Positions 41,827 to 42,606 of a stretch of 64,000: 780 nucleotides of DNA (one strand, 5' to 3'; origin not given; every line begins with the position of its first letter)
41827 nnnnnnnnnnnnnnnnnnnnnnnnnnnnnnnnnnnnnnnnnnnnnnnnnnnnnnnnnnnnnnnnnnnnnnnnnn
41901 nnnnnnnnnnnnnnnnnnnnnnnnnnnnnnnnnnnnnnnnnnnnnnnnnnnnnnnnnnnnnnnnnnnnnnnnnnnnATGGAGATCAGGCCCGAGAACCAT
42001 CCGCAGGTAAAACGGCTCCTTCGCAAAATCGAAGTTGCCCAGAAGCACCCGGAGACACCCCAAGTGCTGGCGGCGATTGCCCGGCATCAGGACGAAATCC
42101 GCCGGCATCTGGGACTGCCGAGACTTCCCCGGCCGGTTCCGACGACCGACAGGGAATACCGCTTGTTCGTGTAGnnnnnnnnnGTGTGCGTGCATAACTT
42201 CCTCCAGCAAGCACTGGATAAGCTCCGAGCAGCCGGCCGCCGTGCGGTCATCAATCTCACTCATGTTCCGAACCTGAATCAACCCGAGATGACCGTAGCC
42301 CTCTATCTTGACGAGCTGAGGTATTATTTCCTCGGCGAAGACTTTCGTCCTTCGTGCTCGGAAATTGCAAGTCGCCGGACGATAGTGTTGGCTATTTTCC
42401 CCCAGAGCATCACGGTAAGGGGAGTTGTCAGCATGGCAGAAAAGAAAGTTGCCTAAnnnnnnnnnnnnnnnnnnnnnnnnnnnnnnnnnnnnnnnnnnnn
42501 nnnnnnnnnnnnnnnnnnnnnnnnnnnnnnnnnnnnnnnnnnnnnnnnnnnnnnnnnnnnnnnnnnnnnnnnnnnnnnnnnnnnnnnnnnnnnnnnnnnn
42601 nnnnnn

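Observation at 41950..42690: GC-rich three-gene cassette with canonical SDs inserted between parB and tRNA-Pro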

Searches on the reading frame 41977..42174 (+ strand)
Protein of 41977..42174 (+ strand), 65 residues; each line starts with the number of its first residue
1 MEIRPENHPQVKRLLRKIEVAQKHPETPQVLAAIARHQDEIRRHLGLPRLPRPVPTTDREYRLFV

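Call 12: search_protein_families(library=pfam, proteins=[window:41977-42174:+], max_evalue=1)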
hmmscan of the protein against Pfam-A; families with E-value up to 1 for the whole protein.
window:41977-42174:+ (65 aa): 3 families
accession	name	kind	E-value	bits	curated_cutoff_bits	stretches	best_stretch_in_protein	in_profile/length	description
PF04201.20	TPD52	-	0.076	13.7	25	1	8-50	6-46/108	Tumour protein D52 family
PF09280.16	XPC-binding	-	0.13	12.3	26.4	1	27-46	35-54/57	XPC-binding domain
PF21547.3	TTI1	-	0.23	11.8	27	1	13-39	49-75/90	TELO2-interacting protein 1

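Call 13: search_protein_families(library=phrogs, proteins=[window:41977-42174:+], max_evalue=1)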
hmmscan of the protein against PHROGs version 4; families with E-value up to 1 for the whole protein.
window:41977-42174:+ (65 aa): 1 family
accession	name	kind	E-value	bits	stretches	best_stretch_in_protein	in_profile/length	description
phrog_1572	-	unknown function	0.2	12.5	1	37-56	10-29/60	-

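Call 15: find_encoding_contigs(protein=window:41977-42174:+, flank=6000, max_places=10)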
Protein window:41977-42174:+ (65 aa): 1 contig read that carries it; 1 place shown.
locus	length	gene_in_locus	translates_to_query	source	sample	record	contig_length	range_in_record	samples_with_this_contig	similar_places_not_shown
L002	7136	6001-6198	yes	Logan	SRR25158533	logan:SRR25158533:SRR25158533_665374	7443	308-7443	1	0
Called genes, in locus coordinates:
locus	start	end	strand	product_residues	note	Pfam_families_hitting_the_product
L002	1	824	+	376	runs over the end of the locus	?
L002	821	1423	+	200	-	PF01300:Sua5_yciO_yrdC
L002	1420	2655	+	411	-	PF00464:SHMT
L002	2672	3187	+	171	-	PF01569:PAP2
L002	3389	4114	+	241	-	PF00528:BPD_transp_1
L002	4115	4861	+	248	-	PF00005:ABC_tran, PF13304:AAA_21 (faint)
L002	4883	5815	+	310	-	PF02195:ParB_N, PF17762:HTH_ParB, PF23552:ParB_C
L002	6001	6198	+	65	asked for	-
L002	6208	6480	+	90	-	-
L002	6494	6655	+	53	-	-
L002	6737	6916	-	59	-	-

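Call 41: search_protein_families(library=pfam, alignment_id=A3, max_evalue=0.01)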
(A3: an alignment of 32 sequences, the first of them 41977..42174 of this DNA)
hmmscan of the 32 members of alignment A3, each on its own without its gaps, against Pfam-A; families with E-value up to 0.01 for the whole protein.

A. member 1, window:41977-42174:+ (65 aa): 0 families

B. families by the number of members that match (of 32 scanned): 2 families
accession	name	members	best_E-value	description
PF05400.18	FliT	1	0.0061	Flagellar protein FliT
PF10122.14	Zn_ribbon_Com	1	0.0083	Mu-like prophage protein Com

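Call 42: search_protein_families(library=phrogs, alignment_id=A3, max_evalue=0.01)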
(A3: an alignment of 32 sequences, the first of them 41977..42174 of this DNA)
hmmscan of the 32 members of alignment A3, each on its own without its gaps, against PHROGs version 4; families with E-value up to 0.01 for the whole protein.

A. member 1, window:41977-42174:+ (65 aa): 0 families

B. families by the number of members that match (of 32 scanned): 3 families
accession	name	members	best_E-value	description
phrog_1492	-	1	0.0015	HNH endonuclease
phrog_826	-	1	0.003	HNH endonuclease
phrog_32687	-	1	0.0033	-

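Call 44: find_related_loci(query=window:41977-42174:+, collection=viral_contigs, flank=5000)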
Query window:41977-42174:+ (65 aa) in viral_contigs; peptide patterns used: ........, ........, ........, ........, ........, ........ (x = any residue, [..] = any of these).
43 stretches matched a pattern, but none encodes a relative of the query by tblastn (E <= 1e-3).

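Call 47: find_homologous_proteins(query=window:41977-42174:+, max_evalue=10)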
Query window:41977-42174:+ (65 aa): 1 proteins with E <= 10 among 1 candidates.
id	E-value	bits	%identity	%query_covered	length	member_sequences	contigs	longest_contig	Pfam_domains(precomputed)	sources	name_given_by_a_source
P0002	1.2e-34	134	100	100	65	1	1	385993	-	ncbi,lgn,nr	ncbi:MAG TPA: hypothetical protein VFX17_00745 [Patescibacteria group bacterium]|nr:hypothetical pro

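Call 48: search_protein_families(library=padloc, proteins=[window:41977-42174:+], max_evalue=1)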
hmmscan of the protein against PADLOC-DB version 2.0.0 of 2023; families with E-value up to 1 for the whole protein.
window:41977-42174:+ (65 aa): 0 families

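Call 49: search_protein_families(library=ncbifam, proteins=[window:41977-42174:+], max_evalue=1)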
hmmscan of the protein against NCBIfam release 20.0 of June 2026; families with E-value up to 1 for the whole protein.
window:41977-42174:+ (65 aa): 0 families

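Call 76: predict_structure(protein=window:41977-42174:+)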
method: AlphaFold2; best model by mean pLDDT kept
length: 65 residues; sequences in the alignment: 1
mean_pLDDT: 72.4   pTM: 0.53
mean pLDDT of the five models: 72.4, 72.2, 71.4, 69.4, 67.5
residues with pLDDT >= 90: 2; 70-90: 40; 50-70: 13; < 50: 10
segments of 3 or more residues with pLDDT < 50: 58-65
pLDDT, mean of each block of 10 residues (from residue 1): 66 88 74 86 83 52 41
secondary structure, 60 per line:
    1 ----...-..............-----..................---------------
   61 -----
elements in order: H9-22 H28-45

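Call 79: fold_search(model_id=the predicted structure, library=pdb)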
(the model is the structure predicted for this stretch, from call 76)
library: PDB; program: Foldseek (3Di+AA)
matches with E <= 10: 31; with E <= 0.001: 0
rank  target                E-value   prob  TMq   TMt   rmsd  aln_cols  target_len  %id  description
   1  4r89_A                3.0e+00  0.20  0.35  0.06   3.0        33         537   30  Crystal structure of paFAN1 - 5' flap DNA complex with Manganase (released 2014-10-29)
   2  5y7g_C                3.8e+00  0.16  0.38  0.06   3.2        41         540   27  Crystal structure of paFAN1 bound to 1nt 5'flap DNA with gap (released 2018-03-14)
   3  2x9c_A                4.9e+00  0.23  0.43  0.45   1.8        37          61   22  Crystal structure of a soluble PrgI mutant from Salmonella Typhimurium (released 2010-06-16)
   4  5y7q_A                4.9e+00  0.09  0.38  0.07   6.2        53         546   28  Crystal structure of paFAN1 bound to 2nt 5'flap DNA with gap (released 2018-03-14)
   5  8axk_S                5.2e+00  0.25  0.45  0.48   2.3        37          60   22  Type 3 secretion system export apparatus core, inner rod and needle of Shigella flexneri (released 2023-03-01)
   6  2lqg_MODEL_1_A        5.5e+00  0.18  0.40  0.21   2.1        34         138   18  Solution Structure of the R4 domain of talin (released 2013-02-13)
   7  5y7g_B                5.5e+00  0.14  0.41  0.07   3.3        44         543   27  Crystal structure of paFAN1 bound to 1nt 5'flap DNA with gap (released 2018-03-14)
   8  5y7i_B                5.5e+00  0.10  0.40  0.13  12.3        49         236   20  Structure of tilapia fish CLIC2 (released 2018-03-21)
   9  5y7g_A                5.9e+00  0.13  0.40  0.07   3.4        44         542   27  Crystal structure of paFAN1 bound to 1nt 5'flap DNA with gap (released 2018-03-14)
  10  8axk_b                5.9e+00  0.12  0.40  0.34   3.2        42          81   21  Type 3 secretion system export apparatus core, inner rod and needle of Shigella flexneri (released 2023-03-01)
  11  6rwy_L                6.3e+00  0.16  0.39  0.35   2.0        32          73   25  Export apparatus core and inner rod of the Shigella type 3 secretion system (released 2020-02-12)
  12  7ah9_2D               6.7e+00  0.21  0.46  0.39   1.8        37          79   16  Substrate-engaged type 3 secretion system needle complex from Salmonella enterica typhimurium - SpaR state 1 (released 2021-03-17)
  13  2g0u_MODEL_1_A        7.1e+00  0.16  0.42  0.31   2.1        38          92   29  Solution Structure of Monomeric BsaL, the Type III Secretion Needle Protein of Burkholderia pseudomallei (released 2006-05-23)
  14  8axk_t                7.1e+00  0.10  0.41  0.36   3.6        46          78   20  Type 3 secretion system export apparatus core, inner rod and needle of Shigella flexneri (released 2023-03-01)
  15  8axk_h                7.1e+00  0.09  0.36  0.32   2.8        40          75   25  Type 3 secretion system export apparatus core, inner rod and needle of Shigella flexneri (released 2023-03-01)
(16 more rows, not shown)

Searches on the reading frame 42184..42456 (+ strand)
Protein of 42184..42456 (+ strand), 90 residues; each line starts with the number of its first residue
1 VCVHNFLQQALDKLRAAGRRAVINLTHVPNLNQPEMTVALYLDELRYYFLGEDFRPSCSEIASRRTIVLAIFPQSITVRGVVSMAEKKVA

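Call 12: search_protein_families(library=pfam, proteins=[window:42184-42456:+], max_evalue=1)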
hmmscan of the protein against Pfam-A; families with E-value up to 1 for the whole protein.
window:42184-42456:+ (90 aa): 0 families

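Call 13: search_protein_families(library=phrogs, proteins=[window:42184-42456:+], max_evalue=1)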
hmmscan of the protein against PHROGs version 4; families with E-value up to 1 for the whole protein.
window:42184-42456:+ (90 aa): 0 families

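Call 14: find_encoding_contigs(protein=window:42184-42456:+, flank=6000, max_places=10)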
Protein window:42184-42456:+ (90 aa): 1 contig read that carries it; 1 place shown.
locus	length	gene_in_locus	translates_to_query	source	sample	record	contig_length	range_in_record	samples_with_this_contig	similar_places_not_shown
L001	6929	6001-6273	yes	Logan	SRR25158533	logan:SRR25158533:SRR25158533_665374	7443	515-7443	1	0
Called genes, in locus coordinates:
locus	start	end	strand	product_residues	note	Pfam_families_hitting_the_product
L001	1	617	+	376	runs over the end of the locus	?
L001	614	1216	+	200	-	PF01300:Sua5_yciO_yrdC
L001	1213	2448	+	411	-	PF00464:SHMT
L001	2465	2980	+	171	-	PF01569:PAP2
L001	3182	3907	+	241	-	PF00528:BPD_transp_1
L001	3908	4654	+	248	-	PF00005:ABC_tran, PF13304:AAA_21 (faint)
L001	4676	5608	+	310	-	PF02195:ParB_N, PF17762:HTH_ParB, PF23552:ParB_C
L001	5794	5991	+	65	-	-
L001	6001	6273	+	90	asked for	-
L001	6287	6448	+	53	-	-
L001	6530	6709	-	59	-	-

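Call 16: find_homologous_proteins(query=window:42184-42456:+, max_evalue=0.01)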
Query window:42184-42456:+ (90 aa): 1 proteins with E <= 0.01 among 2 candidates.
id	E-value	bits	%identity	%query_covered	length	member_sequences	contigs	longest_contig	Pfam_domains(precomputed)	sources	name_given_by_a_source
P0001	4.6e-26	108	100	61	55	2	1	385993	-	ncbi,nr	ncbi:MAG TPA: hypothetical protein VFX17_00750 [Patescibacteria group bacterium]|nr:hypothetical pro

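Call 43: find_related_loci(query=window:42184-42456:+, collection=viral_contigs, flank=5000)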
Query window:42184-42456:+ (90 aa) in viral_contigs; peptide patterns used: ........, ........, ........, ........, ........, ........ (x = any residue, [..] = any of these).
5 stretches matched a pattern, but none encodes a relative of the query by tblastn (E <= 1e-3).

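Call 48: search_protein_families(library=padloc, proteins=[window:42184-42456:+], max_evalue=1)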
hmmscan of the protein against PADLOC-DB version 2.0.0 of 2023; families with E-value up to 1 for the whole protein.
window:42184-42456:+ (90 aa): 0 families

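Call 49: search_protein_families(library=ncbifam, proteins=[window:42184-42456:+], max_evalue=1)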
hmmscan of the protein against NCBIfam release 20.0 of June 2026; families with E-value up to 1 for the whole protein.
window:42184-42456:+ (90 aa): 0 families

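Call 53: search_protein_representatives(protein=window:42184-42456:+)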
Query: 90 residues. Proteins with E-value up to 0.001 (for the whole library): 2; up to 1e-10: 1; up to 1e-30: 0. The best 2 are listed.
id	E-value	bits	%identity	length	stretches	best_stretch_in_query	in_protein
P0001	1.5e-26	108.0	100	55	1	36-90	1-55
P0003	9.9e-06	41.7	30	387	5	14-65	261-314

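Call 54: predict_structure(protein=window:42184-42456:+)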
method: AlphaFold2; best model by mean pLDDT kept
length: 90 residues; sequences in the alignment: 1
mean_pLDDT: 41.1   pTM: 0.38
mean pLDDT of the five models: 41.1, 38.3, 37.7, 37.1, 34.2
residues with pLDDT >= 90: 0; 70-90: 0; 50-70: 20; < 50: 70
segments of 3 or more residues with pLDDT < 50: 21-90
pLDDT, mean of each block of 10 residues (from residue 1): 57 57 44 39 34 38 38 34 29
secondary structure, 60 per line:
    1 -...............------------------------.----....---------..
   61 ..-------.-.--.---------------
elements in order: H2-16 H46-49 H59-62

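Call 96: search_dna_similar(query=window:42184-42456:+, collection=phages, mode=protein, max_evalue=0.1)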
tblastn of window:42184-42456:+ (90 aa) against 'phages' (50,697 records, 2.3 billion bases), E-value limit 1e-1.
No match.
